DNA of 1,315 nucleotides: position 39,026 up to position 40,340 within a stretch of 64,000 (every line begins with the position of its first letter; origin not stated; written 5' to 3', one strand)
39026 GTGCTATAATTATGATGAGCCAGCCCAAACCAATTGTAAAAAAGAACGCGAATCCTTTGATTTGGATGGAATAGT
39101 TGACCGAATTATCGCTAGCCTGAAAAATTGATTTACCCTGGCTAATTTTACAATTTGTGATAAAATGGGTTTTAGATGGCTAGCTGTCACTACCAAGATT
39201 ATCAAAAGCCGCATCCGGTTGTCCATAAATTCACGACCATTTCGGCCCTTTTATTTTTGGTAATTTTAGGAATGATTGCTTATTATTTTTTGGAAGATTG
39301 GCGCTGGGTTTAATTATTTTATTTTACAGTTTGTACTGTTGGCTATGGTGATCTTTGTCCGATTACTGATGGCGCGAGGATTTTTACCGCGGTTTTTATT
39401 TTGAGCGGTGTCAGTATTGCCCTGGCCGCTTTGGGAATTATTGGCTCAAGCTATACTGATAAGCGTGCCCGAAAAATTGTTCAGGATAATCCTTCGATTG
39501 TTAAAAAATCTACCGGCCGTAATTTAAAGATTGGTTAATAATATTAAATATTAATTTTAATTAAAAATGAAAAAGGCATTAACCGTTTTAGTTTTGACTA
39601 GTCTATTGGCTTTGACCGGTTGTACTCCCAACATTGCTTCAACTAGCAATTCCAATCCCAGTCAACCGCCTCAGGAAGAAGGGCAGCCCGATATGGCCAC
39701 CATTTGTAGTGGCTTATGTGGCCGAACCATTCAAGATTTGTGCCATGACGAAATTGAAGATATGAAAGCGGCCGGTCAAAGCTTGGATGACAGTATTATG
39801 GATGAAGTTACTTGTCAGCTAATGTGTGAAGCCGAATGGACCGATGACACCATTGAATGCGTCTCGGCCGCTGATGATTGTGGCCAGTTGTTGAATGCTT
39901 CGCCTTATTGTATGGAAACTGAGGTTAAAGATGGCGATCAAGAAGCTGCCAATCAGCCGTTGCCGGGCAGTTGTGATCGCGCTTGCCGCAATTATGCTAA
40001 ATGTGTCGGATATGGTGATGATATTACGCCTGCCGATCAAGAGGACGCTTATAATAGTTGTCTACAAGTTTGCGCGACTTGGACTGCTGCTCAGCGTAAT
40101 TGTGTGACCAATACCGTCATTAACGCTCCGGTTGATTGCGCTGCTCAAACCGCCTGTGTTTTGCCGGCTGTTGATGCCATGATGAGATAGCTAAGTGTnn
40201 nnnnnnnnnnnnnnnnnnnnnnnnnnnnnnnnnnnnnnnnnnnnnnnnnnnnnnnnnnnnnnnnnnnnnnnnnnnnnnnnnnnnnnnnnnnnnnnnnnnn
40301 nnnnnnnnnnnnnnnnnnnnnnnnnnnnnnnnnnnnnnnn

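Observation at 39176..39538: KcsA-like K+ channel gene with a single in-frame TAA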

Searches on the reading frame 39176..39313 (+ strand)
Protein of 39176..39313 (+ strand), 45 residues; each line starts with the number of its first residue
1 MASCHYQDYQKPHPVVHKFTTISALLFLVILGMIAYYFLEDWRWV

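Call 18: find_encoding_contigs(protein=window:39176-39313:+, flank=3000, max_places=10)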
Protein window:39176-39313:+ (45 aa): no gene with exactly this product is on record in the collection.

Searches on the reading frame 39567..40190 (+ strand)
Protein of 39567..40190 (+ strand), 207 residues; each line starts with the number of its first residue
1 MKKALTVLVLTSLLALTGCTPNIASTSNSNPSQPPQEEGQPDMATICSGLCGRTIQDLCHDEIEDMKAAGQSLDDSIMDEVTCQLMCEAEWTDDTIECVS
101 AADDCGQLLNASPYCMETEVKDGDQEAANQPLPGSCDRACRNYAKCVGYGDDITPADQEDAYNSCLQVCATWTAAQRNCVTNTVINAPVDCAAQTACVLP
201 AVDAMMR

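Call 9: search_protein_families(library=pfam, proteins=[window:39567-40190:+], max_evalue=0.01)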
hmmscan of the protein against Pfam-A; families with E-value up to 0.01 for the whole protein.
window:39567-40190:+ (207 aa): 0 families

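Call 17: find_encoding_contigs(protein=window:39567-40190:+, flank=3000, max_places=10)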
Protein window:39567-40190:+ (207 aa): no gene with exactly this product is on record in the collection.
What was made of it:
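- Tried and rejected: Exact look-ups of the downstream protein and of the 45-aa N-terminal ORF found nothing (calls 17, 18).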

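Call 34: search_protein_families(library=ncbifam, proteins=[window:39567-40190:+], max_evalue=0.00001)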
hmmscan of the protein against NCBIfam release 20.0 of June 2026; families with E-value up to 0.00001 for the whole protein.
window:39567-40190:+ (207 aa): 0 families

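Call 46: find_homologous_proteins(query=window:39567-40190:+, max_evalue=1e-10)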
Query window:39567-40190:+ (207 aa): 7 proteins with E <= 1e-10 among 55 candidates.
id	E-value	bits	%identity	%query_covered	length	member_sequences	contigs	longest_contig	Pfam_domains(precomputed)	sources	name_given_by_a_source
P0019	1.2e-110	386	83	100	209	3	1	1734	-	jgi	jgi:hypothetical protein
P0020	1.4e-98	347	79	96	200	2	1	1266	-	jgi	-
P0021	1.6e-75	271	61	100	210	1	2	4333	-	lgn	-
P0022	2.0e-53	199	51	97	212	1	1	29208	-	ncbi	ncbi:MAG: hypothetical protein V1738_03450 [Patescibacteria group bacterium]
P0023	1.1e-51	194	48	100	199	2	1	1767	-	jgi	jgi:hypothetical protein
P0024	5.6e-51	191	49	100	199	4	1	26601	-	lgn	-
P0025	8.1e-46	174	49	80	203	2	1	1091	-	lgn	-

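Call 47: find_encoding_contigs(protein=P0019, flank=3000)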
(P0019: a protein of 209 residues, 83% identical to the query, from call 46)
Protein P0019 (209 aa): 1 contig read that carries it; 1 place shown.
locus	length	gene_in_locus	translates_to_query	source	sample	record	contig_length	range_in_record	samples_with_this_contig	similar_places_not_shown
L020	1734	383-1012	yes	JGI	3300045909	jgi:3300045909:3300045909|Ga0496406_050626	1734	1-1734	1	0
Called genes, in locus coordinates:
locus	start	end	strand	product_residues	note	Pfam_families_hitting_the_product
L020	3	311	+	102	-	?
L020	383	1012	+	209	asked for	-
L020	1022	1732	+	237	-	?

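Call 48: find_encoding_contigs(protein=P0020, flank=3000)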
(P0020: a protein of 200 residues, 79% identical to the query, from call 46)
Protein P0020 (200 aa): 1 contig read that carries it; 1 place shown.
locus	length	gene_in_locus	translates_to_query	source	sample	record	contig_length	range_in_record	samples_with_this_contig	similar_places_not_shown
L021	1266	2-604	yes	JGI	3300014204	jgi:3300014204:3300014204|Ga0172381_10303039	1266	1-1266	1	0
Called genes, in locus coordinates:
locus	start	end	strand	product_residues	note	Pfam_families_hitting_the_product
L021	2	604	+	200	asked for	?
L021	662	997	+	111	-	PF04020:Phage_holin_4_2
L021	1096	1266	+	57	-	?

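Call 49: find_encoding_contigs(protein=P0021, flank=3000)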
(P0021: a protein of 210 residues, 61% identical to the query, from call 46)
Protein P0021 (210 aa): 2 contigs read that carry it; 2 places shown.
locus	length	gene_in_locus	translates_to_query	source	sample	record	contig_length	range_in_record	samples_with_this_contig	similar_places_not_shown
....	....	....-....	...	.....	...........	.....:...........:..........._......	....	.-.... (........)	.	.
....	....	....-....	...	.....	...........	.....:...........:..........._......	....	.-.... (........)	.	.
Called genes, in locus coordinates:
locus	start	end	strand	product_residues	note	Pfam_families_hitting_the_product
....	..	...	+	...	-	-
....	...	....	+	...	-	-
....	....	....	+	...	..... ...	-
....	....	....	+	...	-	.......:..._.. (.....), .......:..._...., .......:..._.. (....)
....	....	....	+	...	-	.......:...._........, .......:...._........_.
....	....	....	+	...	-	?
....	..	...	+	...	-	-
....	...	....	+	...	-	-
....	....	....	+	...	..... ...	-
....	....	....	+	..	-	?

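Call 50: find_encoding_contigs(protein=P0022, flank=4000)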
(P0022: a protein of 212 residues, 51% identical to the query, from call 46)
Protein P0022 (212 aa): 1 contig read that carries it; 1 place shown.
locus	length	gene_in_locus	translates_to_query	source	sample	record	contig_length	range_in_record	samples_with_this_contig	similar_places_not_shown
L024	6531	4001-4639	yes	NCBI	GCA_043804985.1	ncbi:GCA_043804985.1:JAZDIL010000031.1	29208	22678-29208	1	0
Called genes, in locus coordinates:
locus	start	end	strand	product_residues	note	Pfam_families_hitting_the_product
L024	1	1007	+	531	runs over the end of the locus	PF16927:HisKA_7TM, PF00512:HisKA, PF02518:HATPase_c, PF13589:HATPase_c_3 (weak)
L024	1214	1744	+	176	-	PF04519:Bactofilin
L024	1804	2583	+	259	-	PF00781:DAGK_cat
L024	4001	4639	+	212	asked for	-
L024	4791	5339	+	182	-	PF01928:CYTH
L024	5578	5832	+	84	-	-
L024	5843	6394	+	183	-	PF01209:Ubie_methyltran, PF13847:Methyltransf_31, PF08241:Methyltransf_11, PF13649:Methyltransf_25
